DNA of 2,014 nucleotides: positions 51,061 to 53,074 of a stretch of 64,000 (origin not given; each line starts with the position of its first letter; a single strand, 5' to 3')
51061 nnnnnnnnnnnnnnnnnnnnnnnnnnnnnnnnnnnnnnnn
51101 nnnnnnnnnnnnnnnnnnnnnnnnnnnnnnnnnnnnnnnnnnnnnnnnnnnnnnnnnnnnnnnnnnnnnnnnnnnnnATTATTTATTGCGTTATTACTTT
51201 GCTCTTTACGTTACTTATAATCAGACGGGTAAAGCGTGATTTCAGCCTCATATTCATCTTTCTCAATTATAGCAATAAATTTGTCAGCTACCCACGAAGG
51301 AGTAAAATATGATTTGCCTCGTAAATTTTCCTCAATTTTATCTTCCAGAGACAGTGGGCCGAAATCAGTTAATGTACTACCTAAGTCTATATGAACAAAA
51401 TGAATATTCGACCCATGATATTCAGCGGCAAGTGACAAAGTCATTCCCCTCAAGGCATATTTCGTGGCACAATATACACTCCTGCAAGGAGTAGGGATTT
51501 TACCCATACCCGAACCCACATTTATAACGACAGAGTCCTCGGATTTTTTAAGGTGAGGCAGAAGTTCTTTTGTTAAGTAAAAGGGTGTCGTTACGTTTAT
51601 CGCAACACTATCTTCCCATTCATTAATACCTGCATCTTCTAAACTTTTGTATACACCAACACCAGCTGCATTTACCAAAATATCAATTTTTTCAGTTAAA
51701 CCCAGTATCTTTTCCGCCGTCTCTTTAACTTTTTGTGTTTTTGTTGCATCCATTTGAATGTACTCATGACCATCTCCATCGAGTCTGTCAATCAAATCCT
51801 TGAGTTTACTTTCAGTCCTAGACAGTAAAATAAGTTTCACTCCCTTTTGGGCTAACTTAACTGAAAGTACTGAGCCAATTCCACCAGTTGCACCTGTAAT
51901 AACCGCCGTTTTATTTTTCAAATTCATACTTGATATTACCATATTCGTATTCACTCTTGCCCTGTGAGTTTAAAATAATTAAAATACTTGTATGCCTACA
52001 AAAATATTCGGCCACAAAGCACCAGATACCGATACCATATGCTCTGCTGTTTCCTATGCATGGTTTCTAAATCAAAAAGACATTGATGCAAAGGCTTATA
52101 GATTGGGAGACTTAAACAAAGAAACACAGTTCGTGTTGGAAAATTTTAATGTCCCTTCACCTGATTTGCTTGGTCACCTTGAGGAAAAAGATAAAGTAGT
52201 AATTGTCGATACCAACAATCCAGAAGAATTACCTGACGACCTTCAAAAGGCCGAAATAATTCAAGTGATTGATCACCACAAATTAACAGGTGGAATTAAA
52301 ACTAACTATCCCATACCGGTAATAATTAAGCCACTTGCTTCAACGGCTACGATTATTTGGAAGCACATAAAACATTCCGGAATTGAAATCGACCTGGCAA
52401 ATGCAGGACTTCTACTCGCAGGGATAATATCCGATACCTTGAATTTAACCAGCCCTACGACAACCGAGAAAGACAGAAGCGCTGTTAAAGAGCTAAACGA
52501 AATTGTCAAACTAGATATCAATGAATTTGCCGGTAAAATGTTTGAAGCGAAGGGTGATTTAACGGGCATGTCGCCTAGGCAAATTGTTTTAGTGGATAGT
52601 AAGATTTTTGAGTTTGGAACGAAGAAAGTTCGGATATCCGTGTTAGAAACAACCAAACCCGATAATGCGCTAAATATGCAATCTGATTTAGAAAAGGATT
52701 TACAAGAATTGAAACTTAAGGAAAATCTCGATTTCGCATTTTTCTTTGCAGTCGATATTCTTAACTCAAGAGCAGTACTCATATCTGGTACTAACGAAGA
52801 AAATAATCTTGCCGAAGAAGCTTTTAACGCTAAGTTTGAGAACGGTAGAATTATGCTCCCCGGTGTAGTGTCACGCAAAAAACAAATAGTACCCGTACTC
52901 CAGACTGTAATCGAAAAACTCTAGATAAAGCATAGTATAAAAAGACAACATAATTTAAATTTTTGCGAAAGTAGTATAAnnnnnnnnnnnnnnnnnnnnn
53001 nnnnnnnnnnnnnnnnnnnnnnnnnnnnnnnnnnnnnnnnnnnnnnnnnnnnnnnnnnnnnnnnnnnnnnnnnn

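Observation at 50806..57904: Redox trio near the GT-C array (small cupin, classical SDR, Rossmann flavoenzyme): possible sugar-ring or epimer remodelling, for example Galf formation or lipid-linked sugar epimerisation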

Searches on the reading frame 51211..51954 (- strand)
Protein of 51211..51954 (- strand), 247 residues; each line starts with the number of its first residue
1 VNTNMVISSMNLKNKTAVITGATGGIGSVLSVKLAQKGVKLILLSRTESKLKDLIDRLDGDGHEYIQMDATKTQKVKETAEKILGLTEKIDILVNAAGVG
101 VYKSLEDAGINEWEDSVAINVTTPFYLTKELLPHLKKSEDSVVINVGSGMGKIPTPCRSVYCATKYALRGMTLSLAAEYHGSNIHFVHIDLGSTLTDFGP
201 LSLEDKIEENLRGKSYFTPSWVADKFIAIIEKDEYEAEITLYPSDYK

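Call 3: search_protein_families(library=pfam, proteins=[window:51211-51954:-], max_evalue=0.01)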
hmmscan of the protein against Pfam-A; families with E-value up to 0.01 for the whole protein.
window:51211-51954:- (247 aa): 12 families
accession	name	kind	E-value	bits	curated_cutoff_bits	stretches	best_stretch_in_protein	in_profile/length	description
PF00106.31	adh_short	-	3.6e-44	151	26.6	1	15-198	1-186/195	short chain dehydrogenase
PF13561.12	adh_short_C2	-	2.6e-26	93.1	27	1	21-198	1-180/236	Enoyl-(Acyl carrier protein) reductase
PF08659.16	KR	-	4.3e-13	50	22.6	1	16-171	2-159/180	KR domain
PF01370.27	Epimerase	-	1e-07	32.1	20.9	1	18-183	2-163/240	NAD dependent epimerase/dehydratase family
PF23441.1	SDR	-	5.2e-07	29.8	27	1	11-206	4-206/258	SDR-like rossmann domain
PF13460.12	NAD_binding_10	-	2.5e-05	24.6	27.2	1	21-81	1-59/184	NAD(P)H-binding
PF03435.24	Sacchrp_dh_NADP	-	8.4e-05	23.3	25.1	1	18-98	2-77/129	Saccharopine dehydrogenase NADP binding domain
PF08643.16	DUF1776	-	0.00011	22.1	25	1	106-193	109-198/294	Fungal family of unknown function (DUF1776)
PF02719.21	Polysacc_synt_2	-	0.00031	20.5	20.2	1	18-98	2-86/293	Polysaccharide biosynthesis protein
PF01488.26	Shikimate_DH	-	0.0022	18.5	24.3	1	11-72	9-70/138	Shikimate / quinate 5-dehydrogenase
PF16363.11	GDP_Man_Dehyd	-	0.0022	17.9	27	1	19-79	2-70/332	GDP-mannose 4,6 dehydratase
PF07993.18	NAD_binding_4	-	0.008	15.8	20.1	0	19-76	1-63/258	Male sterility protein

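Call 5: search_protein_families(library=ncbifam, proteins=[window:51211-51954:-], max_evalue=0.001)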
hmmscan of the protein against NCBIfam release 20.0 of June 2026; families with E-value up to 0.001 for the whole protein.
window:51211-51954:- (247 aa): 228 families (the best 25 are shown)
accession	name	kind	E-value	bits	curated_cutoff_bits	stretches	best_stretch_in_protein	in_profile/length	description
NF006565.0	PRK09072.1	equivalog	6.8e-47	160.2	238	1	10-237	1-225/265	SDR family oxidoreductase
NF005672.0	PRK07454.1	equivalog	8.6e-39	133.2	234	1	13-234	5-225/241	SDR family oxidoreductase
NF005806.0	PRK07666.1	equivalog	4.1e-38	131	286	1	10-197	3-192/239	3-ketoacyl-ACP reductase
NF004826.0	PRK06182.1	subfamily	6.1e-36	124.1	305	1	13-216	3-201/274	oxidoreductase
NF006073.0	PRK08219.1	equivalog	1.8e-35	122.7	218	1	13-233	2-212/227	SDR family oxidoreductase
NF004825.0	PRK06181.1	equivalog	8.3e-35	120.3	215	1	11-198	3-192/268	SDR family oxidoreductase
NF005594.0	PRK07326.1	equivalog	2.3e-34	119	271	1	10-200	2-192/237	SDR family oxidoreductase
NF004823.0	PRK06179.1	subfamily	5.4e-34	117.9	310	1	12-199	3-184/271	oxidoreductase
NF005495.0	PRK07109.1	subfamily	6.5e-34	117.7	264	1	10-228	4-226/334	SDR family oxidoreductase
TIGR01963.1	PHB_DH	subfamily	7.3e-34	117.2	307.05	1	15-186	2-175/255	3-hydroxybutyrate dehydrogenase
NF005309.0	PRK06841.1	subfamily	3.1e-33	115.4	286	1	3-211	4-211/255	GolD/DthD family dehydrogenase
NF009093.0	PRK12429.1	subfamily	7e-32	110.7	258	1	10-190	1-183/259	3-hydroxybutyrate dehydrogenase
NF004824.0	PRK06180.1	subfamily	2.2e-31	109.1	298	1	13-203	3-192/279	oxidoreductase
NF009466.0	PRK12826.1-2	subfamily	1.2e-30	106.8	222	1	13-204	2-197/248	3-oxoacyl-ACP reductase FabG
NF005559.1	PRK07231.1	subfamily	1.3e-30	106.8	215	1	12-204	2-196/249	glucose 1-dehydrogenase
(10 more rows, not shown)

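Call 52: find_homologous_proteins(query=window:51211-51954:-, max_evalue=1e-20)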
Query window:51211-51954:- (247 aa): 397 proteins with E <= 1e-20 among 4016 candidates; the best 120 are listed.
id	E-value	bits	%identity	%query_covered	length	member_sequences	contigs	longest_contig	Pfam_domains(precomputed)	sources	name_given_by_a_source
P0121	1.6e-151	520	100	96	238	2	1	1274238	PF08659.17,PF13561.13,PF13460.13,PF23441.1,PF00106.32,PF01370.28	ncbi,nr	ncbi:SDR family oxidoreductase [Candidatus Woesebacteria bacterium]|nr:MAG: SDR family oxidoreductas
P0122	1.7e-114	399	73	96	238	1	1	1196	PF08659.17,PF02719.22,PF13561.13,PF13460.13,PF00106.32,PF01370.28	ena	-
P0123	1.3e-98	347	64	96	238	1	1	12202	PF08659.17,PF13561.13,PF23441.1,PF00106.32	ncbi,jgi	-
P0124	1.2e-97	344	65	96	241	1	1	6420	PF08659.17,PF04321.24,PF13561.13,PF13460.13,PF00106.32,PF01370.28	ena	-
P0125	1.7e-97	343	65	96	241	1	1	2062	PF08659.17,PF04321.24,PF13561.13,PF13460.13,PF00106.32,PF01370.28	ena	-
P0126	1.4e-96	340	64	96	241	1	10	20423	PF08659.17,PF04321.24,PF13561.13,PF13460.13,PF23441.1,PF00106.32,PF01370.28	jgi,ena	-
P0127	3.2e-96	339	63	96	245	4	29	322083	PF08659.17,PF13561.13,PF23441.1,PF08643.17,PF00106.32,PF01370.28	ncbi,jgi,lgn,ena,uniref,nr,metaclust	ncbi:hypothetical protein A3A76_03755 [Candidatus Woesebacteria bacterium RIFCSPLOWO2_01_FULL_39_23]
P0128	5.1e-96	339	64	96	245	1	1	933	PF08659.17,PF04321.24,PF16363.12,PF02719.22,PF13561.13,PF13460.13,PF23441.1,PF00106.32,PF03435.25,PF01370.28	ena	-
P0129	6.4e-96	338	63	96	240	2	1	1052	PF08659.17,PF02719.22,PF13561.13,PF00106.32,PF01370.28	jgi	jgi:uncharacterized protein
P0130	6.1e-95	335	65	96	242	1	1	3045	PF08659.17,PF02719.22,PF13561.13,PF23441.1,PF08643.17,PF00106.32,PF03435.25,PF01370.28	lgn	-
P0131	9.5e-95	334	64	96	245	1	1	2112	PF08659.17,PF04321.24,PF02719.22,PF05368.20,PF13561.13,PF13460.13,PF23441.1,PF00106.32,PF01370.28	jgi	jgi:hypothetical protein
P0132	1.5e-94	334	64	96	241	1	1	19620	PF08659.17,PF13561.13,PF23441.1,PF00106.32,PF01370.28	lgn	-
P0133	3.4e-94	333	63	96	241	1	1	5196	PF08659.17,PF13561.13,PF23441.1,PF00106.32,PF01370.28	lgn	-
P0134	7.9e-94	331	62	96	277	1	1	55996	PF08659.17,PF04321.24,PF13561.13,PF00106.32,PF01370.28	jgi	jgi:short-subunit dehydrogenase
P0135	4.2e-93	329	60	98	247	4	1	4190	PF08659.17,PF02719.22,PF13561.13,PF00106.32,PF03435.25,PF01370.28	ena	-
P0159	3.1e-81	290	55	96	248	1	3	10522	PF08659.17,PF02719.22,PF13561.13,PF23441.1,PF08643.17,PF00106.32,PF01370.28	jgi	jgi:short-subunit dehydrogenase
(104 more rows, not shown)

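Call 53: find_encoding_contigs(protein=P0159, flank=10000, max_places=1)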
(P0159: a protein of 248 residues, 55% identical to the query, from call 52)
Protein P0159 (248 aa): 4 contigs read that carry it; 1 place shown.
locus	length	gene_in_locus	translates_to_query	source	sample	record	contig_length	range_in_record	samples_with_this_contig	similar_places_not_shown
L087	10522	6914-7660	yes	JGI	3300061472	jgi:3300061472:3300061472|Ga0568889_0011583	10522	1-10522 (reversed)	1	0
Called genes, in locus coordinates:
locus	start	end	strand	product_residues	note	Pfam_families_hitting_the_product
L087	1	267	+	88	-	?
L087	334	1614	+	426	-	PF00070:Pyr_redox (faint), PF01266:DAO (weak), PF01593:Amino_oxidase, PF07992:Pyr_redox_2 (faint), PF13450:NAD_binding_8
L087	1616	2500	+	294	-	PF00535:Glycos_transf_2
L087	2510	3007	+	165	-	PF00856:SET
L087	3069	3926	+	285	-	PF01488:Shikimate_DH (weak)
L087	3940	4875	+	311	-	PF00248:Aldo_ket_red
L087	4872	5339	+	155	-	PF12900:Pyridox_ox_2 (weak), PF01243:PNPOx_N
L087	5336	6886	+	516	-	PF07884:VKOR, PF01180:DHO_dh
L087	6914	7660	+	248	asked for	PF00106:adh_short, PF01370:Epimerase (weak), PF02719:Polysacc_synt_2, PF08643:DUF1776 (weak), PF08659:KR, PF23441:SDR (weak), PF13561:adh_short_C2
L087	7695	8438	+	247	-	PF00106:adh_short, PF08659:KR, PF13561:adh_short_C2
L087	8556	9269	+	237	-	PF00106:adh_short, PF01370:Epimerase (weak), PF08659:KR, PF23441:SDR (weak), PF13460:NAD_binding_10 (faint), PF13561:adh_short_C2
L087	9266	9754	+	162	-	PF00383:dCMP_cyt_deam_1, PF14437:MafB19-deam (weak)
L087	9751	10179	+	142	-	PF01243:PNPOx_N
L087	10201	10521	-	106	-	?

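Call 54: find_encoding_contigs(protein=P0126, flank=10000, max_places=1)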
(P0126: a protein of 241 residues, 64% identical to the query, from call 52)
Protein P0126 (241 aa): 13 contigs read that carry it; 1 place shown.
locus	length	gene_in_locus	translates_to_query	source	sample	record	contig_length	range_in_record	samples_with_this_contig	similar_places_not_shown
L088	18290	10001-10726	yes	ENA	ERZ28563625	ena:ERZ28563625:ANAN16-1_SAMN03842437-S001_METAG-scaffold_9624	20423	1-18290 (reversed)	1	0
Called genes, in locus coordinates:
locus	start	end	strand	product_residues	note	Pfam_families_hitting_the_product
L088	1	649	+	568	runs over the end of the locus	PF13231:PMT_2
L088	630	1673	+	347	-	-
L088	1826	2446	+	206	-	-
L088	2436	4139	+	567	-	PF13231:PMT_2 (weak)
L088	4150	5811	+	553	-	PF02366:PMT, PF13231:PMT_2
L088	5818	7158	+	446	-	PF00070:Pyr_redox (faint), PF01266:DAO, PF01593:Amino_oxidase, PF07992:Pyr_redox_2 (weak), PF13450:NAD_binding_8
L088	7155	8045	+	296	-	PF00535:Glycos_transf_2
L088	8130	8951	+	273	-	PF00248:Aldo_ket_red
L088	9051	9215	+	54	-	PF00106:adh_short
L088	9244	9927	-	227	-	PF01797:Y1_Tnp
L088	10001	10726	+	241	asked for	PF00106:adh_short, PF01370:Epimerase, PF04321:RmlD_sub_bind (weak), PF08659:KR, PF23441:SDR (weak), PF13460:NAD_binding_10 (weak), PF13561:adh_short_C2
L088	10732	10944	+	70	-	-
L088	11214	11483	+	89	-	-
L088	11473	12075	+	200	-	PF14907:NTP_transf_5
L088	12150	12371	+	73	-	-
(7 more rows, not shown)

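Call 55: find_encoding_contigs(protein=P0127, flank=10000, max_places=1)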
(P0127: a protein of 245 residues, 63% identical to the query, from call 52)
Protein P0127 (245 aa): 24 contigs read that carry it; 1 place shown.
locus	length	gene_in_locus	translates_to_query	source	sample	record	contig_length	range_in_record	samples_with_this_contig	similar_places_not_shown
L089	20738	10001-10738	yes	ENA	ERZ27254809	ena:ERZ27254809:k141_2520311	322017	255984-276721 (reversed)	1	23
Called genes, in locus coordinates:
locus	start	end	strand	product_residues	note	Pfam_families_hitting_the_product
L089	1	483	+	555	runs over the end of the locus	PF10131:PTPS_related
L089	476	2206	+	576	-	PF02366:PMT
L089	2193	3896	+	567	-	PF02366:PMT, PF13231:PMT_2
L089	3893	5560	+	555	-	PF02366:PMT (weak), PF13231:PMT_2 (weak)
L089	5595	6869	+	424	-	PF01266:DAO (weak), PF01593:Amino_oxidase, PF07992:Pyr_redox_2 (weak), PF13450:NAD_binding_8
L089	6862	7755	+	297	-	PF00535:Glycos_transf_2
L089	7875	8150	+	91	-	-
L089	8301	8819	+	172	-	PF02826:2-Hacid_dh_C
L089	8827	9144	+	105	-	PF01042:Ribonuc_L-PSP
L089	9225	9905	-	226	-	PF01797:Y1_Tnp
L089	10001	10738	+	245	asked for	PF00106:adh_short, PF01370:Epimerase, PF08659:KR, PF23441:SDR (faint), PF13561:adh_short_C2, PF08643:DUF1776 (weak)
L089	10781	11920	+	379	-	PF13579:Glyco_trans_4_4 (weak), PF13439:Glyco_transf_4, PF00534:Glycos_transf_1, PF13524:Glyco_trans_1_2, PF13692:Glyco_trans_1_4, PF20706:GT4-conflict (weak)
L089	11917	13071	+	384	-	PF13231:PMT_2 (weak)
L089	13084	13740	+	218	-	PF00535:Glycos_transf_2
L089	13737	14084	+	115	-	PF10066:DUF2304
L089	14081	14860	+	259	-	PF00535:Glycos_transf_2, PF10111:Glyco_tranf_2_2, PF13641:Glyco_tranf_2_3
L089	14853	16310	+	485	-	-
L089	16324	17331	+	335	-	PF01370:Epimerase, PF04321:RmlD_sub_bind (weak), PF16363:GDP_Man_Dehyd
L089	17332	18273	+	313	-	PF01370:Epimerase, PF02719:Polysacc_synt_2 (faint), PF13460:NAD_binding_10 (faint), PF01073:3Beta_HSD (weak), PF16363:GDP_Man_Dehyd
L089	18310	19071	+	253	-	PF01209:Ubie_methyltran, PF00398:RrnaAD (weak), PF05175:MTS (weak), PF13489:Methyltransf_23, PF13847:Methyltransf_31, PF08241:Methyltransf_11, PF08242:Methyltransf_12, PF13649:Methyltransf_25, +1 more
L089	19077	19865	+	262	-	PF07021:MetW, PF13489:Methyltransf_23 (weak), PF08241:Methyltransf_11, PF08242:Methyltransf_12 (weak), PF13649:Methyltransf_25 (weak), PF13847:Methyltransf_31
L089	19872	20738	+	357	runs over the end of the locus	-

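Call 61: search_solved_structures(query=window:51211-51954:-, max_evalue=1e-15)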
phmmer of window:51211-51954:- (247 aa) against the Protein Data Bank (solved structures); distinct sequences matched with E-value up to 1e-15: 83 (the best 60 are shown).
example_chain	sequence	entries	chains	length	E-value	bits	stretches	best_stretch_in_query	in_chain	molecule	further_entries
3e9n_A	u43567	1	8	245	2.7e-22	82.6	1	10-234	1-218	PUTATIVE SHORT-CHAIN DEHYDROGENASE/REDUCTASE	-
3v2h_A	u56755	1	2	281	3e-22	82.5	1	11-200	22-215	D-beta-hydroxybutyrate dehydrogenase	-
5x8h_A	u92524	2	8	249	7.5e-21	77.9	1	12-186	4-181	Short-chain dehydrogenase reductase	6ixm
5thq_G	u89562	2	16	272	8.6e-21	77.7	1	9-197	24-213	3-oxoacyl-ACP reductase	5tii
3tzh_A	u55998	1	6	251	1e-20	77.5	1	5-198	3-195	3-oxoacyl-[acyl-carrier protein] reductase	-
3asu_A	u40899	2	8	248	1.4e-20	76.9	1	18-200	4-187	Short-chain dehydrogenase/reductase SDR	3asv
3rro_A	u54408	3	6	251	1.5e-20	76.9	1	5-187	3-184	3-ketoacyl-(acyl-carrier-protein) reductase | 3-oxoacyl-[acyl-carrier protein] reductase | 3-oxoacyl-[acyl-carrier-protein] reductase FabG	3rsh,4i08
3rkr_A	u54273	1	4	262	2.2e-20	76.3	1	11-200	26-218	Short chain oxidoreductase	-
2jah_A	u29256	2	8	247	2.7e-20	76.1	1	12-198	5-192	CLAVULANIC ACID DEHYDROGENASE | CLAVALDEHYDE DEHYDROGENASE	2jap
3op4_A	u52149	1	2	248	3.3e-20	75.8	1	9-187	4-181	3-oxoacyl-[acyl-carrier protein] reductase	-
4trr_A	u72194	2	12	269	3.4e-20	75.7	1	10-185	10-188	Putative D-beta-hydroxybutyrate dehydrogenase | 3-hydroxybutyrate dehydrogenase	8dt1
3tzc_A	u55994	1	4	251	5.2e-20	75.1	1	5-186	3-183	3-oxoacyl-[acyl-carrier protein] reductase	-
5end_A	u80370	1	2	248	6.3e-20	74.8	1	9-187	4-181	3-oxoacyl-[acyl-carrier-protein] reductase FabG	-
6qhe_A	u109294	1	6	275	7e-20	74.7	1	10-190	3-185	Alcohol Dehydrogenase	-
4fn4_A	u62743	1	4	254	8.3e-20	74.5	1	10-200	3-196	Short chain dehydrogenase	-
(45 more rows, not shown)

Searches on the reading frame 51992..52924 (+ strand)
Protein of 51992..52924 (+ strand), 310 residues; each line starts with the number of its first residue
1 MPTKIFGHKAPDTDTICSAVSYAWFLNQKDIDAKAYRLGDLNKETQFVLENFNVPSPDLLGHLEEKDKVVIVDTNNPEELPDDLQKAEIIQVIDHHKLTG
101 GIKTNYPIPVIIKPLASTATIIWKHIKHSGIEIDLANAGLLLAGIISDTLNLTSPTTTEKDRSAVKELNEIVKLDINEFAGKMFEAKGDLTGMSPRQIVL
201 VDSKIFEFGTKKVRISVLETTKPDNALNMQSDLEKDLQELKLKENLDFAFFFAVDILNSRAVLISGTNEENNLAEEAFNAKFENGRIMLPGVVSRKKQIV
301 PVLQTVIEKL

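Call 3: search_protein_families(library=pfam, proteins=[window:51992-52924:+], max_evalue=0.01)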
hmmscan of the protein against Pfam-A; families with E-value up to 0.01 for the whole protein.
window:51992-52924:+ (310 aa): 2 families
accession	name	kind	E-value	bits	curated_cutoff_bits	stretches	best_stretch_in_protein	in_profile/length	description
PF02833.19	DHHA2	-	1.6e-28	100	27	1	182-305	2-125/126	DHHA2 domain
PF01368.27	DHH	-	2.6e-18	66.9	28.1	1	5-145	4-125/125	DHH family, N-terminal domain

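Call 5: search_protein_families(library=ncbifam, proteins=[window:51992-52924:+], max_evalue=0.001)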
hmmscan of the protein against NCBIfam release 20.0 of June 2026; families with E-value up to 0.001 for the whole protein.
window:51992-52924:+ (310 aa): 12 families
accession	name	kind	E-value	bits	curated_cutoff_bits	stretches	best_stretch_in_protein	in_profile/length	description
NF003877.0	PRK05427.1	equivalog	5.3e-106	354.5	283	1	3-308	4-307/308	manganese-dependent inorganic pyrophosphatase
NF011443.0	PRK14869.1-5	equivalog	1.5e-82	277.8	335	2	65-308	304-545/546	putative manganese-dependent inorganic diphosphatase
NF011440.0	PRK14869.1-2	equivalog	7.2e-78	262.5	746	2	65-309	298-539/541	putative manganese-dependent inorganic diphosphatase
NF011441.0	PRK14869.1-3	equivalog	4.1e-73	246.8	753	2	64-309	302-545/548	putative manganese-dependent inorganic diphosphatase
NF011447.0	PRK14869.2-3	equivalog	3.4e-66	224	522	2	65-302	301-535/540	putative manganese-dependent inorganic diphosphatase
NF011442.0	PRK14869.1-4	equivalog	7.5e-65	219.4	400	2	66-309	304-541/543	putative manganese-dependent inorganic diphosphatase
NF011448.0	PRK14869.2-4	equivalog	2.6e-58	197.7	562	2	66-309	320-562/563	putative manganese-dependent inorganic diphosphatase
NF011449.0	PRK14869.2-5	equivalog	9.2e-58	196.4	411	2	65-307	205-445/451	putative manganese-dependent inorganic diphosphatase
NF011445.0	PRK14869.2-1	equivalog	1.2e-56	192.3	483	2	69-309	309-547/548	putative manganese-dependent inorganic diphosphatase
NF011446.0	PRK14869.2-2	equivalog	3.9e-45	154.4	601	2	67-308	319-558/576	putative manganese-dependent inorganic diphosphatase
NF011444.0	PRK14869.1-6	equivalog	7.6e-41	140.3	1105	2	65-308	303-545/547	putative manganese-dependent inorganic diphosphatase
NF041569.1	A-tRNAntase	equivalog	7.7e-08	31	1440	1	90-168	93-169/880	A-adding tRNA nucleotidyltransferase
